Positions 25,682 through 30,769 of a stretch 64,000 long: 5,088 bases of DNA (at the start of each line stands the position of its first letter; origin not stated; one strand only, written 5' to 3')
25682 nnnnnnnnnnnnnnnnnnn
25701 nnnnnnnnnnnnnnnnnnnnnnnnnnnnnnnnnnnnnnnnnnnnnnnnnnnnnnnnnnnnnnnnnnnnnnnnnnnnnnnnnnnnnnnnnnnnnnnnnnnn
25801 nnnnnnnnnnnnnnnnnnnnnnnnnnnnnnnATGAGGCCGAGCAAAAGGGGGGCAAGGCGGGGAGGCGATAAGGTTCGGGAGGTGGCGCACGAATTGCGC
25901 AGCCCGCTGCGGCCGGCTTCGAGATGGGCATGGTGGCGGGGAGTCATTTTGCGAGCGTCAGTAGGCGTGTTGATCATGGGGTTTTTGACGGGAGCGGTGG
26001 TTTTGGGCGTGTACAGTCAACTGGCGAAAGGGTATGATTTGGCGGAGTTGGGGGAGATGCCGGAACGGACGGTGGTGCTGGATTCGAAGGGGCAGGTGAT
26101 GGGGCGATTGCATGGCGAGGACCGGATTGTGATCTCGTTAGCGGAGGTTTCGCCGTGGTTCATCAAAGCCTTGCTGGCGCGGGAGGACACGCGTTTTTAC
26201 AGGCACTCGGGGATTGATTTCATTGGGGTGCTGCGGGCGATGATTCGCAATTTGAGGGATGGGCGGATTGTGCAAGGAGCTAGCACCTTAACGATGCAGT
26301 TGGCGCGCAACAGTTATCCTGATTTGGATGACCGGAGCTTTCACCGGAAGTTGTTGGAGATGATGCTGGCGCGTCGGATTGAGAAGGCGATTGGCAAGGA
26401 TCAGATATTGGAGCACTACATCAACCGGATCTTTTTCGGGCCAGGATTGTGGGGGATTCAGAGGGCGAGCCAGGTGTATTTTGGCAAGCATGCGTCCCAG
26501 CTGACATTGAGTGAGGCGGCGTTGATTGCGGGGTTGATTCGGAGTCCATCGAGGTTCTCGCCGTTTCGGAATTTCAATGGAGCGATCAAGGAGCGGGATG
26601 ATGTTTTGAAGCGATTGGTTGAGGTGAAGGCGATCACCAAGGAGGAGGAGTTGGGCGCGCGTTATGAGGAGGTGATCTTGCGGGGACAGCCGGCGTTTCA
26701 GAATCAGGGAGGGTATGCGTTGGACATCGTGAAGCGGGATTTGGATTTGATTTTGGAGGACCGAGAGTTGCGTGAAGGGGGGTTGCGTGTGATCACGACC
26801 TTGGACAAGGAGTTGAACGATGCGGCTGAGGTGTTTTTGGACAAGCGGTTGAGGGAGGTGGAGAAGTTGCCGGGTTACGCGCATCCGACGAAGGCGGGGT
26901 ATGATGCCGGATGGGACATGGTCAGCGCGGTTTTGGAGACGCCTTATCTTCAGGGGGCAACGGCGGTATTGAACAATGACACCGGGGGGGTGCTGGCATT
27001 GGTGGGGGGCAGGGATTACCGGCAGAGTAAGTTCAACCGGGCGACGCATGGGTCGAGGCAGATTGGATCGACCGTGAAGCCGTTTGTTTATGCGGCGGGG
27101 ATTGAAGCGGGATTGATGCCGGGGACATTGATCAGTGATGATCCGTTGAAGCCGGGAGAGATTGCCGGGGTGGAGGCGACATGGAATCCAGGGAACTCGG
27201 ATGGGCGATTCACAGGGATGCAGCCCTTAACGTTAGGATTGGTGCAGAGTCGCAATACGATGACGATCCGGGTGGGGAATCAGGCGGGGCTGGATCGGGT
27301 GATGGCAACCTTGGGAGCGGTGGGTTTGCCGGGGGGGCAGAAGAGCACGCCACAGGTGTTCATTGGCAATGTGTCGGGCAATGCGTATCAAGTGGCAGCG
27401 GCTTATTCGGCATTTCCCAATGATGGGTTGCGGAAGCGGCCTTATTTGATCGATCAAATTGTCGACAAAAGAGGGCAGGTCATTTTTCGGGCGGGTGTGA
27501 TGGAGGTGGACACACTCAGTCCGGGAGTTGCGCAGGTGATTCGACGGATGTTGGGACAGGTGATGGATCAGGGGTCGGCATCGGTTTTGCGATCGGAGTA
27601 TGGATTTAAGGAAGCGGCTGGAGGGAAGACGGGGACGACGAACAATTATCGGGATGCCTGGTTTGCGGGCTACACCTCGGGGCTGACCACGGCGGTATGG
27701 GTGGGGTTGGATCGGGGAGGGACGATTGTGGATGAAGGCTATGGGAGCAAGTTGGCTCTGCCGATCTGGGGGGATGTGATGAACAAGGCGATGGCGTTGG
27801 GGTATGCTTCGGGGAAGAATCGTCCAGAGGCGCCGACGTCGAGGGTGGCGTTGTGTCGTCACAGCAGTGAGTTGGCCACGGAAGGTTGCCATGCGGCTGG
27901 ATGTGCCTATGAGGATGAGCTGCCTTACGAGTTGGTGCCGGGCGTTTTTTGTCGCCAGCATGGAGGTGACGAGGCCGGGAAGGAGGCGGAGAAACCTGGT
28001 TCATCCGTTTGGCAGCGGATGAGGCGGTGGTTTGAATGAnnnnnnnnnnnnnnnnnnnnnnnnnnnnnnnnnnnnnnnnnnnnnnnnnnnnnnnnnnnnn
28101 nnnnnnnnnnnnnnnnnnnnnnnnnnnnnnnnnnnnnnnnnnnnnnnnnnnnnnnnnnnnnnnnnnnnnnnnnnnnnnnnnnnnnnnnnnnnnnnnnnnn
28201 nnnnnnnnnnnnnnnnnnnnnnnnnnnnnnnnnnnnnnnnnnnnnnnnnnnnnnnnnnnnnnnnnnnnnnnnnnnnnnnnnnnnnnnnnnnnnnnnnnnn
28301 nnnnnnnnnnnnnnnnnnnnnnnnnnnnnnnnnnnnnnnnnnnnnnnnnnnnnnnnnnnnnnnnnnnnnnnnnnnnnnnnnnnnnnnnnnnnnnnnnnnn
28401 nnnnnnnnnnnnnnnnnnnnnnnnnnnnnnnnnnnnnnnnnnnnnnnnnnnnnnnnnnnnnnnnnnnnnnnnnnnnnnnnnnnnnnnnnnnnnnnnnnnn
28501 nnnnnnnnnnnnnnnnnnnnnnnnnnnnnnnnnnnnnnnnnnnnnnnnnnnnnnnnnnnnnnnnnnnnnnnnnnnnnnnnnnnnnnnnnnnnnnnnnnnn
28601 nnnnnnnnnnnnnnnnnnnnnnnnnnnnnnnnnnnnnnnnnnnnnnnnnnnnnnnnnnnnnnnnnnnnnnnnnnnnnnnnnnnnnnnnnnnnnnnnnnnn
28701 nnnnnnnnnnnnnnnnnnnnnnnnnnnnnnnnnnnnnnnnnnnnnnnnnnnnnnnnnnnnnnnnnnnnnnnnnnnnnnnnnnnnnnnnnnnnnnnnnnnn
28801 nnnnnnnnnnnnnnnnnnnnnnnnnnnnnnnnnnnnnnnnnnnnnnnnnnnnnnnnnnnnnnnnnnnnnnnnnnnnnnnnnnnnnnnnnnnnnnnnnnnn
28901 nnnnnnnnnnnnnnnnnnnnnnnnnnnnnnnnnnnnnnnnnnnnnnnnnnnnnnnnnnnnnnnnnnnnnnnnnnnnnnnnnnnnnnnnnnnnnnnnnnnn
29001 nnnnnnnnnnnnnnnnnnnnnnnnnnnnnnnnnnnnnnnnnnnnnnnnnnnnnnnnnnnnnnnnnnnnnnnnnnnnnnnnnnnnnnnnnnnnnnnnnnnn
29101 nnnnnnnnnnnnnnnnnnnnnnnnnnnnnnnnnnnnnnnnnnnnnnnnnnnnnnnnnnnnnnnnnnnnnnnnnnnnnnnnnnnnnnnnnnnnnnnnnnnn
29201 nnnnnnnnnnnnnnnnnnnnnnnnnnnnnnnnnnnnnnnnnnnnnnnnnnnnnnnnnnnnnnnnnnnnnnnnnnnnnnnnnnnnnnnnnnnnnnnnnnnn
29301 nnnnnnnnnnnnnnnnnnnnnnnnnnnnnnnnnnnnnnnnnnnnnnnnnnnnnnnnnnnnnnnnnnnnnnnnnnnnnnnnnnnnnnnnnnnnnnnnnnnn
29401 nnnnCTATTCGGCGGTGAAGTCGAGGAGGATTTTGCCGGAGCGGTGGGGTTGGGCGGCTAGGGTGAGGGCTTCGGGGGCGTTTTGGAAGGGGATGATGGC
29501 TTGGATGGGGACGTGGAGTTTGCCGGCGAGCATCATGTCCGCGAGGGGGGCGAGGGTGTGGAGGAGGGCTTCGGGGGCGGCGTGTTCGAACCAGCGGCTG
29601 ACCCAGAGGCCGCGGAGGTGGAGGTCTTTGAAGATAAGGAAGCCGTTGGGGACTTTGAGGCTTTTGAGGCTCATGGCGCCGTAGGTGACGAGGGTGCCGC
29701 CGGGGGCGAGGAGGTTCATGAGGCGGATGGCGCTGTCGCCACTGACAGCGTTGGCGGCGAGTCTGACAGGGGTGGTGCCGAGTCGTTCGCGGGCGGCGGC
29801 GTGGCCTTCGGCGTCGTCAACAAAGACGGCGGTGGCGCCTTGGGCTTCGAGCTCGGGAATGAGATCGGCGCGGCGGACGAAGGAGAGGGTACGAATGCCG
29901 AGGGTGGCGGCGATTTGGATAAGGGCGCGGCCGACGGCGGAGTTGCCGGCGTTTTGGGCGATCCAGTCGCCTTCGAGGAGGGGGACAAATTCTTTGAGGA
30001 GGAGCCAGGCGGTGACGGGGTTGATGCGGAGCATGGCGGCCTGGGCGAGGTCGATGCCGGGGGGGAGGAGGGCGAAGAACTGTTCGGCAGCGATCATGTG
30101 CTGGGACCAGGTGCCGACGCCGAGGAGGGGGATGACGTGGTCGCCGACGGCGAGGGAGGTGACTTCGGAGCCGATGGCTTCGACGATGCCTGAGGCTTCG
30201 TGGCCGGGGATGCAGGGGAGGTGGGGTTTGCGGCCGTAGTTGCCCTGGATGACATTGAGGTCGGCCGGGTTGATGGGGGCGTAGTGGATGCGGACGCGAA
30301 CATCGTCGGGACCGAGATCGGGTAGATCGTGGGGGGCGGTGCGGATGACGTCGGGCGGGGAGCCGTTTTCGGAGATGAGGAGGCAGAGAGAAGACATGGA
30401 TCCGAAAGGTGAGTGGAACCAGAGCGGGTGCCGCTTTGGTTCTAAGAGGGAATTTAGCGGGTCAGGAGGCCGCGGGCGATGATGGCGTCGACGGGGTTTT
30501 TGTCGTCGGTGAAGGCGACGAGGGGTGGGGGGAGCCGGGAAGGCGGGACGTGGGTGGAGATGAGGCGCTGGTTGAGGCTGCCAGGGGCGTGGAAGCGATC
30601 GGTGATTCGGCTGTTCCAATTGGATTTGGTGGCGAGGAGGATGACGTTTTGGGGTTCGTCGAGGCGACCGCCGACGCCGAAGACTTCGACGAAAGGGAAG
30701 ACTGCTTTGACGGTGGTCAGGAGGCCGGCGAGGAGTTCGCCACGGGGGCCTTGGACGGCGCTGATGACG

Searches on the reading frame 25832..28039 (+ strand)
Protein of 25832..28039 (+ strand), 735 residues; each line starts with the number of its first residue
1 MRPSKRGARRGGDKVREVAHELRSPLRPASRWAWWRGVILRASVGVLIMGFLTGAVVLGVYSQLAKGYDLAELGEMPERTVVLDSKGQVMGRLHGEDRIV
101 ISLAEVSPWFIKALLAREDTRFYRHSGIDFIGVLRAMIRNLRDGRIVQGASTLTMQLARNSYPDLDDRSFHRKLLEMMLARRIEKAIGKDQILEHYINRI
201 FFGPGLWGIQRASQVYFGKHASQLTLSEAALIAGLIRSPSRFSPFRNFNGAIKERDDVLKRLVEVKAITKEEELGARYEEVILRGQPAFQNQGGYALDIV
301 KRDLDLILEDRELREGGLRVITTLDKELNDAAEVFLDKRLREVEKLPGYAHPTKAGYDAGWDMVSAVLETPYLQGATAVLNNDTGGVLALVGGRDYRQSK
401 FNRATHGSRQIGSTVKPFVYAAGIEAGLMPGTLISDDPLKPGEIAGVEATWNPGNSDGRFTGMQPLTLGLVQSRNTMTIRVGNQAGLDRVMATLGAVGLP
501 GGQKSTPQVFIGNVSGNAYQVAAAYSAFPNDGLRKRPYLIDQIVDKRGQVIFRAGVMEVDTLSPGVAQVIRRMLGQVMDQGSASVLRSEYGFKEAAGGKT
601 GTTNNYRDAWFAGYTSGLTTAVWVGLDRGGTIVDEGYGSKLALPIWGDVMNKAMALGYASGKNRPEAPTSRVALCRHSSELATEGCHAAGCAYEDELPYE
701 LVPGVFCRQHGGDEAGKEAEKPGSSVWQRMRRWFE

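Call 51: search_protein_families(library=pfam, proteins=[window:25832-28039:+], max_evalue=0.001)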
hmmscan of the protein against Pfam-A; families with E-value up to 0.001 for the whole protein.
window:25832-28039:+ (735 aa): 2 families
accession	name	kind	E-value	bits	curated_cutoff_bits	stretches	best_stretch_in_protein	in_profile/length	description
PF00912.28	Transgly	-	5e-59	199.2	27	1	87-262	2-177/178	Transglycosylase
PF00905.27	Transpeptidase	-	1.9e-26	93.4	22.1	1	375-650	1-298/299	Penicillin binding protein transpeptidase domain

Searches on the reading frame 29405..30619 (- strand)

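Call 14: search_protein_families(library=pfam, proteins=[window:29405-30619:-], max_evalue=0.01)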
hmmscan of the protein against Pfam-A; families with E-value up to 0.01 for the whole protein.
window:29405-30619:- (404 aa): 4 families
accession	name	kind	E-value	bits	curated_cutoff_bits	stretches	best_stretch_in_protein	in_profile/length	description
PF08240.17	ADH_N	-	7.2e-18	65.2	23.5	1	103-186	1-103/104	Alcohol dehydrogenase GroES-like domain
PF13602.12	ADH_zinc_N_2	-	3.9e-11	44.5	27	1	261-399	2-134/134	Zinc-binding dehydrogenase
PF00107.32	ADH_zinc_N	-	3.7e-10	40.3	31.8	1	228-350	1-122/129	Zinc-binding dehydrogenase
PF16884.10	ADH_N_2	-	0.0059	16.9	31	0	93-179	19-102/108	N-terminal domain of oxidoreductase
